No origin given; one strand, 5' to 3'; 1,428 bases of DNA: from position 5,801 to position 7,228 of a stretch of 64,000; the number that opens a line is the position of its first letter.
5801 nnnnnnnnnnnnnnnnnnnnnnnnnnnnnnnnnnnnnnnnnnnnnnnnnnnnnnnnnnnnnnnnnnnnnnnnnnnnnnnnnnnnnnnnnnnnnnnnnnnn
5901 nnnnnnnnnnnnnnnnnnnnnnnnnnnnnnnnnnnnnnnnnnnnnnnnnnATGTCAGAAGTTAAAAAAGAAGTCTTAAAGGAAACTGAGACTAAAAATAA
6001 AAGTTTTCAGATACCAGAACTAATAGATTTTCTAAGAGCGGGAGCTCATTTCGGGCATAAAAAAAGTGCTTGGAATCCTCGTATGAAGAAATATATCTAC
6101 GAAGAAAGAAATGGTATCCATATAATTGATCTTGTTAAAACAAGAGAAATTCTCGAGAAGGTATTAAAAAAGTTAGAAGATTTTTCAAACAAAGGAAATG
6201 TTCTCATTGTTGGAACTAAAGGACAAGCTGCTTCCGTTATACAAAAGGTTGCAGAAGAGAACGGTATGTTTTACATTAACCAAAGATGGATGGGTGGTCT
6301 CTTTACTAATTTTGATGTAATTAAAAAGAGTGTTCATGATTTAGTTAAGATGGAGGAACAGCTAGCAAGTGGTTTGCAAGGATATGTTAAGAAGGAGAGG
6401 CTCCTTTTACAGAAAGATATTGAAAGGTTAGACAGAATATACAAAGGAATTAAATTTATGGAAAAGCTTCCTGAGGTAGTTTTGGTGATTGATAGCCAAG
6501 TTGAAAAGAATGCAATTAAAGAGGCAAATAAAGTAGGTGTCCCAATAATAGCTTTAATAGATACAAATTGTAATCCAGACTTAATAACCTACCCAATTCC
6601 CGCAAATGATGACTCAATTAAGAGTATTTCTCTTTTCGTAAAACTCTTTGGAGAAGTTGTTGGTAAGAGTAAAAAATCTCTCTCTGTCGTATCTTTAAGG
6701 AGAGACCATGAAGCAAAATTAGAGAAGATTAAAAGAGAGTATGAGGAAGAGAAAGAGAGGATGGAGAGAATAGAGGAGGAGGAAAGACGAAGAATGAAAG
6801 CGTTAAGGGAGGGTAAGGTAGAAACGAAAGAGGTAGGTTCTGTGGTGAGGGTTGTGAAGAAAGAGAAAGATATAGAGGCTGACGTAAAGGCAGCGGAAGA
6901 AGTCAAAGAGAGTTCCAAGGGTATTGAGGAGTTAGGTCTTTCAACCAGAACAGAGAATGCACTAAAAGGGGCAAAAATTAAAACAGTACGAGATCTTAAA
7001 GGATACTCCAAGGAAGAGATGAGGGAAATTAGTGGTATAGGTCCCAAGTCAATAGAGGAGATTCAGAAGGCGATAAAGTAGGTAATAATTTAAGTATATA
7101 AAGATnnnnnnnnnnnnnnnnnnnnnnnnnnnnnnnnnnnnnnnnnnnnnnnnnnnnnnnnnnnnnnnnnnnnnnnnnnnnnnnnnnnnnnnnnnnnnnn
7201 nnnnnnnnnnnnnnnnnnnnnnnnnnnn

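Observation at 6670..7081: Ribosomal protein S2 fused to an RNA-polymerase-alpha-CTD-like HhH domain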

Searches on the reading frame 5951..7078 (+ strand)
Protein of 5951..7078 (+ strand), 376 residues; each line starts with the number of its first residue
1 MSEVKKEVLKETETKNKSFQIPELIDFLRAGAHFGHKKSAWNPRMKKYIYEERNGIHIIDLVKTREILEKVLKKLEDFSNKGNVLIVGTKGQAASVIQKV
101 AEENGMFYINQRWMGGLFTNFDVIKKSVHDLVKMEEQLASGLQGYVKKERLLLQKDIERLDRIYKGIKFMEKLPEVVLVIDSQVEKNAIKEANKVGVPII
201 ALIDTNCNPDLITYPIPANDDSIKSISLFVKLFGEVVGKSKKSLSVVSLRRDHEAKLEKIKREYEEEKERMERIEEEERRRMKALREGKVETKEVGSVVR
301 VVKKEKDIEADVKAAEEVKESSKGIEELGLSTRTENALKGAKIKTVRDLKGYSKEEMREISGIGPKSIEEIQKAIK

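Call 5: search_protein_families(library=pfam, proteins=[window:5951-7078:+], max_evalue=10)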
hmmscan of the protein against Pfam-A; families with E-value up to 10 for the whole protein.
window:5951-7078:+ (376 aa): 8 families
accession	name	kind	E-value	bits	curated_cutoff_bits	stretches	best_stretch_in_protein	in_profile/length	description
PF00318.25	Ribosomal_S2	-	4.5e-77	258.6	26.1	1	28-236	2-212/216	Ribosomal protein S2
PF03118.21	RNA_pol_A_CTD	-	4.1e-16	58.9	23.8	1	316-375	6-65/67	Bacterial RNA polymerase, alpha chain C terminal domain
PF14520.12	HHH_5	-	0.00018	22.3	27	1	333-376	13-56/57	Helix-hairpin-helix domain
PF20572.3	DUF6781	-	0.076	13.3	27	1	253-318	4-71/213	Family of unknown function (DUF6781)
PF21794.3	RAD51D_N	-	0.15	12.7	27.3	1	329-373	11-55/60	RAD51D, N-terminal domain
PF02993.19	MCPVI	-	0.15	12.3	28.4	1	132-210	75-155/225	Minor capsid protein VI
PF23379.1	DUF7096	-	1.3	9.2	27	1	254-333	102-179/208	Domain of unknown function (DUF7096)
PF08336.16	P4Ha_N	-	1.8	8.8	25.3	1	127-154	4-31/135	Prolyl 4-Hydroxylase alpha-subunit, N-terminal region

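Call 6: search_protein_families(library=ncbifam, proteins=[window:5951-7078:+], max_evalue=10)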
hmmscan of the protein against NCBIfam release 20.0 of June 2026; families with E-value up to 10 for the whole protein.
window:5951-7078:+ (376 aa): 17 families
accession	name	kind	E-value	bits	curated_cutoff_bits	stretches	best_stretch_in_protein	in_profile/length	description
TIGR01011.1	rpsB_bact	equivalog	3e-81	272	76.3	1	25-242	5-224/225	30S ribosomal protein S2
NF008966.0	PRK12311.1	equivalog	1.2e-68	231.7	526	1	26-237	10-222/334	30S ribosomal protein S2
NF051451.1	30S_S2_sunset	exception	1.5e-55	188.8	710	1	26-267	8-252/382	30S ribosomal protein S2, sunset domain variant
TIGR01012.1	uS2_euk_arch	equivalog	8.2e-24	84.2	211.5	2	169-239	106-174/196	30S ribosomal protein S2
NF003519.0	PRK05182.2-5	equivalog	3.8e-13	49.1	277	1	303-375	235-307/320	DNA-directed RNA polymerase subunit alpha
TIGR02027.1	rpoA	equivalog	7.8e-12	45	227.8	1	298-375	207-288/298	DNA-directed RNA polymerase subunit alpha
NF003516.0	PRK05182.2-2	equivalog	1.9e-10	40.4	353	1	303-374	225-298/315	DNA-directed RNA polymerase subunit alpha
NF003517.0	PRK05182.2-3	equivalog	5.1e-09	35.5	356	1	306-375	242-311/344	DNA-directed RNA polymerase subunit alpha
NF003515.0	PRK05182.2-1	equivalog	2.3e-08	33.7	406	1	297-374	223-302/314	DNA-directed RNA polymerase subunit alpha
NF003513.0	PRK05182.1-2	equivalog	8.9e-08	31.4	302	1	306-374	238-307/338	DNA-directed RNA polymerase subunit alpha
NF003518.0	PRK05182.2-4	equivalog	1.1e-07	31.3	523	1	304-372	230-298/312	DNA-directed RNA polymerase subunit alpha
NF003514.0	PRK05182.1-4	equivalog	6.5e-07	28.3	434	1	307-374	233-300/338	DNA-directed RNA polymerase subunit alpha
NF011498.0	PRK14906.1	equivalog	7.3e-06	23.6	1437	1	326-374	1316-1364/1459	DNA-directed RNA polymerase subunit beta'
NF033442.0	BREX_PglW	equivalog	3.2e-05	21.8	990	1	285-376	784-851/1391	BREX system serine/threonine kinase PglW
NF005841.0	PRK07758.1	equivalog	4.5e-05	23.7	115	1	330-375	42-87/95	hypothetical protein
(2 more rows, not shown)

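Call 7: find_homologous_proteins(query=window:5951-7078:+)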
Query window:5951-7078:+ (376 aa): 6215 proteins with E <= 0.001 among 8000 candidates; the best 120 are listed.
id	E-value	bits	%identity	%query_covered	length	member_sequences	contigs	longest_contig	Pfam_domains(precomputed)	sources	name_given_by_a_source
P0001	5.8e-231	784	100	100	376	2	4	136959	PF03118.22,PF00318.26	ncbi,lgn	-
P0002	2.0e-225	765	98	100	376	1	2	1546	PF03118.22,PF00318.26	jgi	jgi:small subunit ribosomal protein S2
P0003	2.0e-193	660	81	100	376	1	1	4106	PF14520.13,PF03118.22,PF00318.26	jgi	jgi:small subunit ribosomal protein S2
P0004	6.6e-193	659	81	100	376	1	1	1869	PF14520.13,PF03118.22,PF00318.26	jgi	jgi:small subunit ribosomal protein S2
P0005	6.3e-192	655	81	100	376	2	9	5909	PF03118.22,PF00318.26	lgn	-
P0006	1.8e-189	647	81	100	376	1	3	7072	PF14520.13,PF03118.22,PF00318.26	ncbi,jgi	jgi:small subunit ribosomal protein S2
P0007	4.4e-189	646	81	100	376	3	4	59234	PF14520.13,PF03118.22,PF00318.26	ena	-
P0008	5.0e-189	646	80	100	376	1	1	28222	PF14520.13,PF03118.22,PF00318.26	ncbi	-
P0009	1.0e-188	645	81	100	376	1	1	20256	PF14520.13,PF03118.22,PF00318.26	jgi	jgi:small subunit ribosomal protein S2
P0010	2.9e-186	637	80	97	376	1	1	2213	PF14520.13,PF03118.22,PF00318.26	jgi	jgi:small subunit ribosomal protein S2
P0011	5.4e-185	633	79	97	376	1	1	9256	PF14520.13,PF03118.22,PF00318.26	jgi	jgi:small subunit ribosomal protein S2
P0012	1.2e-184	631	80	100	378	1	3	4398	PF03118.22,PF00318.26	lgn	-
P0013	2.7e-184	630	79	97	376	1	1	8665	PF14520.13,PF03118.22,PF00318.26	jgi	jgi:small subunit ribosomal protein S2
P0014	3.1e-184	630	79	97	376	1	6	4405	PF14520.13,PF03118.22,PF00318.26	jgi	jgi:small subunit ribosomal protein S2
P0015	8.6e-184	629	78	100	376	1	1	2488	PF14520.13,PF03118.22,PF00318.26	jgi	jgi:small subunit ribosomal protein S2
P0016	1.6e-183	628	78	100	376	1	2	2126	PF14520.13,PF03118.22,PF00318.26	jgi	jgi:small subunit ribosomal protein S2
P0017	3.3e-183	627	78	100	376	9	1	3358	PF14520.13,PF03118.22,PF00318.26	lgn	-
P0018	5.3e-182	623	78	100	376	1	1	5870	PF14520.13,PF03118.22,PF00318.26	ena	-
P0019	7.6e-182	622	79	100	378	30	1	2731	PF03118.22,PF00318.26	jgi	jgi:small subunit ribosomal protein S2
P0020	5.9e-181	619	78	100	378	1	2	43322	PF03118.22,PF00318.26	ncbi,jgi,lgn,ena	-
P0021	9.8e-180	615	75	100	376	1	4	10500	PF14520.13,PF03118.22,PF00318.26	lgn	-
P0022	3.4e-179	613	75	100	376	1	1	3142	PF03118.22,PF00318.26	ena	-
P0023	5.0e-179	613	75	100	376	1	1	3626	PF14520.13,PF03118.22,PF00318.26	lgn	-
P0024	1.0e-178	612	77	100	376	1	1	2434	PF14520.13,PF03118.22,PF00318.26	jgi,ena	-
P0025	1.2e-178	612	75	100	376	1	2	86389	PF14520.13,PF03118.22,PF00318.26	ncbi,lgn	-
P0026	1.5e-178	611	75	100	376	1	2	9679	PF03118.22,PF00318.26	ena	-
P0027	2.6e-178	611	77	100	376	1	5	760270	PF14520.13,PF03118.22,PF00318.26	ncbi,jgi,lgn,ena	jgi:small subunit ribosomal protein S2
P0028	3.3e-178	610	75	100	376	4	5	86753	PF14520.13,PF03118.22,PF00318.26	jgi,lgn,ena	-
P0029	5.3e-178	610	75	100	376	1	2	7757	PF14520.13,PF03118.22,PF00318.26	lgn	-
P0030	1.1e-177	609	75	100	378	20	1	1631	PF14520.13,PF03118.22,PF00318.26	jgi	jgi:small subunit ribosomal protein S2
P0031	6.1e-177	606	76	100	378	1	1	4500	PF14520.13,PF03118.22,PF00318.26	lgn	-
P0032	8.1e-177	606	77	100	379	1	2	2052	PF14520.13,PF03118.22,PF00318.26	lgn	-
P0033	1.2e-176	605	74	100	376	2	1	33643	PF14520.13,PF03118.22,PF00318.26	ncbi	-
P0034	2.2e-176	604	76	100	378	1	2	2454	PF14520.13,PF03118.22,PF00318.26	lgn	-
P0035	2.8e-176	604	74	100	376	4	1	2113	PF03118.22,PF00318.26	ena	-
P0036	5.2e-176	603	77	100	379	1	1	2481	PF03118.22,PF00318.26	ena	-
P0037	2.6e-175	601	74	100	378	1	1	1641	PF03118.22,PF00318.26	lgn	-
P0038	2.9e-174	597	75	100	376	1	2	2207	PF14520.13,PF03118.22,PF00318.26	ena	-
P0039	5.5e-174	596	75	100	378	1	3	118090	PF14520.13,PF03118.22,PF00318.26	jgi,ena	-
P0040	3.7e-173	594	76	100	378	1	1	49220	PF14520.13,PF03118.22,PF00318.26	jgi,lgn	jgi:small subunit ribosomal protein S2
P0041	3.9e-173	594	74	100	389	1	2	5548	PF14520.13,PF03118.22,PF00318.26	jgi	jgi:small subunit ribosomal protein S2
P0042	1.3e-172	592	73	100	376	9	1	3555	PF03118.22,PF00318.26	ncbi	-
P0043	3.5e-172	590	75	100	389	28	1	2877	PF03118.22,PF00318.26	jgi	-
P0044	1.6e-169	582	73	100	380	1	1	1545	PF14520.13,PF03118.22,PF26169.1,PF00318.26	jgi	jgi:small subunit ribosomal protein S2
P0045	6.6e-167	573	76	91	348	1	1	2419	PF00318.26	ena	-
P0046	2.5e-164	565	72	99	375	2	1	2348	PF03118.22,PF00318.26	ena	-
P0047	3.1e-164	564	72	99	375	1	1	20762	PF03118.22,PF00318.26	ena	-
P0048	6.8e-163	560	71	100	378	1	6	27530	PF14520.13,PF03118.22,PF00318.26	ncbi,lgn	-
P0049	8.9e-161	553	67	100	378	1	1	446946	PF14520.13,PF03118.22,PF00318.26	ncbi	ncbi:MAG: 30S ribosomal protein S2 [Candidatus Dojkabacteria bacterium]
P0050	6.1e-160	550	67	100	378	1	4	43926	PF14520.13,PF03118.22,PF00318.26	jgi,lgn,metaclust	metaclust:\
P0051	1.3e-159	549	69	100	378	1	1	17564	PF03118.22,PF00318.26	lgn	-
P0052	2.8e-159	548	67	100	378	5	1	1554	PF14520.13,PF03118.22,PF00318.26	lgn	-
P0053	1.1e-158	546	67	100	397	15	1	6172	PF14520.13,PF03118.22,PF00318.26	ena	-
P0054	1.3e-158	546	66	100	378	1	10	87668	PF14520.13,PF03118.22,PF00318.26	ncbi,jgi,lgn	jgi:small subunit ribosomal protein S2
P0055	2.0e-158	545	66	100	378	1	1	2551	PF14520.13,PF03118.22,PF00318.26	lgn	-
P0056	3.7e-158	544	66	100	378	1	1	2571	PF14520.13,PF03118.22,PF00318.26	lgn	-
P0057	1.9e-157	542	66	100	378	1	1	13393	PF14520.13,PF03118.22,PF00318.26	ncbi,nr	ncbi:30S ribosomal protein S2 [Candidatus Microgenomates bacterium]|nr:30S ribosomal protein S2 [Can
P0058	2.2e-157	542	67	100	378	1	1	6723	PF14520.13,PF03118.22,PF00318.26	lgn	-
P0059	2.7e-157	541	67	100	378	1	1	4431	PF14520.13,PF03118.22,PF00318.26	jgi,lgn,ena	-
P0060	3.8e-157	541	67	100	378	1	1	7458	PF14520.13,PF03118.22,PF00318.26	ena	-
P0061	3.9e-157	541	67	100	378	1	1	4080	PF14520.13,PF03118.22,PF00318.26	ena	-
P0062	4.2e-157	541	67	100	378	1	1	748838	PF14520.13,PF03118.22,PF00318.26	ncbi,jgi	ncbi:MAG: 30S ribosomal protein S2 [Candidatus Dojkabacteria bacterium]|jgi:small subunit ribosomal 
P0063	6.6e-157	540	67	100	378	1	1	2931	PF14520.13,PF03118.22,PF00318.26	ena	-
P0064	6.8e-157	540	67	100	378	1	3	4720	PF14520.13,PF03118.22,PF00318.26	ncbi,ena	-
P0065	7.1e-157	540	67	100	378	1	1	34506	PF14520.13,PF03118.22,PF00318.26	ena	-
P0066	7.6e-157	540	67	100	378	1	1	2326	PF14520.13,PF03118.22,PF00318.26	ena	-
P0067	9.1e-157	540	67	100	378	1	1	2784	PF14520.13,PF03118.22,PF00318.26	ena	-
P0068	9.2e-157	540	67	100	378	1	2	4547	PF14520.13,PF03118.22,PF00318.26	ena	-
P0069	1.0e-156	540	67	100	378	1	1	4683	PF14520.13,PF03118.22,PF00318.26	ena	-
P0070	1.1e-156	539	67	100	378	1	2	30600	PF14520.13,PF03118.22,PF00318.26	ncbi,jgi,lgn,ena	-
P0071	1.6e-156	539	67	100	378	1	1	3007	PF14520.13,PF03118.22,PF00318.26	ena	-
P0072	1.9e-156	539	66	100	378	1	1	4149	PF14520.13,PF03118.22,PF00318.26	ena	-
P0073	1.9e-156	539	66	100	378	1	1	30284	PF14520.13,PF03118.22,PF00318.26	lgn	-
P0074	2.9e-156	538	67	100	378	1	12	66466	PF14520.13,PF03118.22,PF00318.26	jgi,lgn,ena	jgi:small subunit ribosomal protein S2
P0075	3.3e-156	538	67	100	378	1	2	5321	PF14520.13,PF03118.22,PF00318.26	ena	-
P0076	3.4e-156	538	67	100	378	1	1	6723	PF14520.13,PF03118.22,PF00318.26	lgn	-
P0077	3.7e-156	538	66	100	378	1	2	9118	PF14520.13,PF03118.22,PF00318.26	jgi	jgi:small subunit ribosomal protein S2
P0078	3.8e-156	538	67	100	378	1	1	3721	PF14520.13,PF03118.22,PF00318.26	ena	-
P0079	3.9e-156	538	67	100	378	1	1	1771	PF14520.13,PF03118.22,PF00318.26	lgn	-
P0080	4.3e-156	537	67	100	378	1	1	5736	PF14520.13,PF03118.22,PF00318.26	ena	-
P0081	4.4e-156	537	67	100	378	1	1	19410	PF14520.13,PF03118.22,PF00318.26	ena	-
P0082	5.0e-156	537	66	100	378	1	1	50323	PF14520.13,PF03118.22,PF00318.26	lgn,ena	-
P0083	5.6e-156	537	67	100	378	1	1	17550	PF14520.13,PF03118.22,PF00318.26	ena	-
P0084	8.0e-156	537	67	100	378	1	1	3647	PF14520.13,PF03118.22,PF00318.26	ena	-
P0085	1.0e-155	536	67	100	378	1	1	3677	PF14520.13,PF03118.22,PF00318.26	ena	-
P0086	1.0e-155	536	66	100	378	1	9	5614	PF14520.13,PF03118.22,PF00318.26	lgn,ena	-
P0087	1.1e-155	536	66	100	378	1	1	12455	PF14520.13,PF03118.22,PF00318.26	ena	-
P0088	1.4e-155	536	67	100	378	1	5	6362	PF14520.13,PF03118.22,PF00318.26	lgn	-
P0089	1.6e-155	536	66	100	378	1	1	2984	PF14520.13,PF03118.22,PF00318.26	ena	-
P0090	1.6e-155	536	66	100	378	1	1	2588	PF14520.13,PF03118.22,PF00318.26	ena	-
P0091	1.6e-155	536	68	100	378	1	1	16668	PF14520.13,PF03118.22,PF00318.26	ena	-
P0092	5.4e-155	534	66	100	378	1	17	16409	PF14520.13,PF03118.22,PF00318.26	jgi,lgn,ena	jgi:small subunit ribosomal protein S2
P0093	6.5e-155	534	66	100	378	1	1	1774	PF14520.13,PF03118.22,PF00318.26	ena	-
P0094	7.6e-155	533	66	100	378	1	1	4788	PF14520.13,PF03118.22,PF00318.26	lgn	-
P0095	1.1e-154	533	68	100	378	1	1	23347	PF14520.13,PF03118.22,PF00318.26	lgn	-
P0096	1.1e-154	533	66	100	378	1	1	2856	PF14520.13,PF03118.22,PF00318.26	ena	-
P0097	1.1e-154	533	65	100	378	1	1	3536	PF14520.13,PF03118.22,PF00318.26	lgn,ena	-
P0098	1.2e-154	533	65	100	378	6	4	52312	PF03118.22,PF00318.26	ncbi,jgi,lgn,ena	-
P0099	1.2e-154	533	68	100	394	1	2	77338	PF14520.13,PF03118.22,PF00318.26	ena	-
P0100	1.3e-154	533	66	100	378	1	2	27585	PF14520.13,PF03118.22,PF00318.26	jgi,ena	jgi:small subunit ribosomal protein S2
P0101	1.6e-154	532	66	100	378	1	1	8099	PF14520.13,PF03118.22,PF00318.26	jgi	-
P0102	1.7e-154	532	66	100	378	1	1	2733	PF14520.13,PF03118.22,PF00318.26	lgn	-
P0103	1.9e-154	532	66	100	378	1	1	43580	PF14520.13,PF03118.22,PF00318.26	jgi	-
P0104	3.3e-154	531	67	100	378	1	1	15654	PF14520.13,PF03118.22,PF00318.26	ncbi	-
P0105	3.5e-154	531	66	98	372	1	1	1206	PF14520.13,PF03118.22,PF00318.26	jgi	-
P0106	4.6e-154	531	67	100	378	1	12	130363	PF14520.13,PF03118.22,PF00318.26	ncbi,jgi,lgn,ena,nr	ncbi:MAG TPA: 30S ribosomal protein S2 [Candidatus Dojkabacteria bacterium]|nr:30S ribosomal protein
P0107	5.7e-154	531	66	100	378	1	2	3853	PF14520.13,PF03118.22,PF00318.26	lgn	-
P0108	5.8e-154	530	66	100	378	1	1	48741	PF14520.13,PF03118.22,PF00318.26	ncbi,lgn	-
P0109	6.3e-154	530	67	100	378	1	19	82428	PF14520.13,PF03118.22,PF00318.26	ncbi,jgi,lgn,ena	jgi:small subunit ribosomal protein S2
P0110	7.8e-154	530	65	100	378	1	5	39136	PF03118.22,PF00318.26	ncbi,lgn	-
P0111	8.1e-154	530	65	100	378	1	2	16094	PF14520.13,PF03118.22,PF00318.26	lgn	-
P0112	9.1e-154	530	65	100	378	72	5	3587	PF14520.13,PF03118.22,PF00318.26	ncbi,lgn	-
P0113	1.3e-153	529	67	100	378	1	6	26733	PF14520.13,PF03118.22,PF00318.26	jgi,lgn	-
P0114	1.4e-153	529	65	100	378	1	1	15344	PF14520.13,PF03118.22,PF00318.26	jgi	-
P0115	1.7e-153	529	67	100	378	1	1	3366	PF14520.13,PF03118.22,PF00318.26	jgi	-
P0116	1.8e-153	529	65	100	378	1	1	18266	PF14520.13,PF03118.22,PF00318.26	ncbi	-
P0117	1.9e-153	529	65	100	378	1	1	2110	PF14520.13,PF03118.22,PF00318.26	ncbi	-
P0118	1.9e-153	529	64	100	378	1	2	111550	PF03118.22,PF00318.26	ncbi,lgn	-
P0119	2.1e-153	529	65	100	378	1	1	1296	PF14520.13,PF03118.22,PF00318.26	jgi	-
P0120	2.9e-153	528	65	100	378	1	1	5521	PF14520.13,PF03118.22,PF00318.26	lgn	-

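Call 25: predict_structure(alignment_id=A1)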
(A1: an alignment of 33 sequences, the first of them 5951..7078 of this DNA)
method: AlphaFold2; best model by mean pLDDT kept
length: 376 residues; sequences in the alignment: 33
mean_pLDDT: 78.2   pTM: 0.61
mean pLDDT of the five models: 78.2, 77.8, 77.1, 75.1, 73.7
residues with pLDDT >= 90: 126; 70-90: 171; 50-70: 27; < 50: 52
segments of 3 or more residues with pLDDT < 50: 1-33, 35-38, 293-306
pLDDT, mean of each block of 10 residues (from residue 1): 33 32 48 49 84 74 89 95 88 88 91 81 90 91 86 91 88 92 85 94 87 88 85 94 91 93 92 89 74 43 47 56 71 81 78 77 78 79
secondary structure, 60 per line:
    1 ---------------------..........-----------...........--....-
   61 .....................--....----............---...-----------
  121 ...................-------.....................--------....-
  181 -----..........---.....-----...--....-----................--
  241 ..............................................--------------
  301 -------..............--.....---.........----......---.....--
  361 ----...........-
elements in order: H22-31 H43-48 E49-53 E56-59 H61-81 E84-87 H92-103 E107-109 H121-139 H147-167 E176-179 H186-195 E199-203 E214-217 H223-238 H241-286 H308-321 H325-328 H332-340 H346-350 H354-358 H365-375

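Call 54: fold_search(model_id=the predicted structure, library=pdb)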
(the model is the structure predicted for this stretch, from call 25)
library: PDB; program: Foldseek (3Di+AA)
matches with E <= 10: 1015; with E <= 0.001: 223
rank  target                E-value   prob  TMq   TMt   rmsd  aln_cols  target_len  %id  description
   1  9t4r_B                3.7e-19  1.00  0.55  0.89   2.1       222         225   42  Staphylococcus aureus 70S initiation complex with a natural mRNA (released 2026-02-25)
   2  5iwa_B                2.2e-18  1.00  0.54  0.88   2.5       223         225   43  Crystal structure of the 30S ribosomal subunit from Thermus thermophilus in complex with the GE81112 peptide antibioti (released 2016-04-27)
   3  8buu_b                2.3e-18  1.00  0.55  0.89   1.9       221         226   41  ARE-ABCF VmlR2 bound to a 70S ribosome (released 2023-04-05)
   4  8rd8_A4               2.5e-18  1.00  0.54  0.86   2.0       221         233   41  Cryo-EM structure of P. urativorans 70S ribosome in complex with hibernation factors Balon and RaiA (structure 1). (released 2024-02-21)
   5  5o5j_V                3.1e-18  1.00  0.55  0.88   3.1       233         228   41  Structure of the 30S small ribosomal subunit from Mycobacterium smegmatis (released 2017-07-12)
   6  4toi                  3.4e-18  1.00  0.54  0.65   3.5       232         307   37  Crystal structure of E.coli ribosomal protein S2 in complex with N-terminal domain of S1 (released 2014-12-31)
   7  7v2l_B                4.5e-18  1.00  0.53  0.89   1.8       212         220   45  T.thermophilus 30S ribosome with KsgA, class K1k2 (released 2022-04-06)
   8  5ngm_Ab               5.6e-18  1.00  0.54  0.88   2.4       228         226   41  2.9S structure of the 70S ribosome composing the S. aureus 100S complex (released 2017-10-04)
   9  1hr0_B                5.6e-18  1.00  0.53  0.83   3.0       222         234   43  CRYSTAL STRUCTURE OF INITIATION FACTOR IF1 BOUND TO THE 30S RIBOSOMAL SUBUNIT (released 2001-01-24)
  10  5uz4_B                5.9e-18  1.00  0.54  0.85   7.1       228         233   38  The cryo-EM structure of YjeQ bound to the 30S subunit suggests a fidelity checkpoint function for this protein in rib (released 2017-04-19)
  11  5mdv_g                6.2e-18  1.00  0.54  0.88   2.8       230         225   37  Structure of ArfA and RF2 bound to the 70S ribosome (accommodated state) (released 2016-12-14)
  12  7nhl_c                6.6e-18  1.00  0.54  0.90   1.9       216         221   43  VgaA-LC, an antibiotic resistance ABCF, in complex with 70S ribosome from Staphylococcus aureus (released 2021-05-05)
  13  9q87_B                6.9e-18  1.00  0.54  0.85   2.0       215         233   40  Principles of ion binding to RNA inferred from the analysis of a 1.55 Angstrom resolution bacterial ribosome structure (released 2025-05-14)
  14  4v9r_AB               7.3e-18  1.00  0.53  0.84   2.1       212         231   45  Crystal structure of antibiotic DITYROMYCIN bound to 70S ribosome (released 2014-07-09)
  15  7n2u_SB               9.1e-18  1.00  0.55  0.88   2.5       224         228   38  Elongating 70S ribosome complex in a hybrid-H1 pre-translocation (PRE-H1) conformation (released 2021-07-14)
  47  6h58_b                1.5e-16  1.00  0.53  0.85   3.1       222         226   39  Structure of a hibernating 100S ribosome reveals an inactive conformation of the ribosomal protein S1 - Full 100S Hibe (released 2018-09-05)
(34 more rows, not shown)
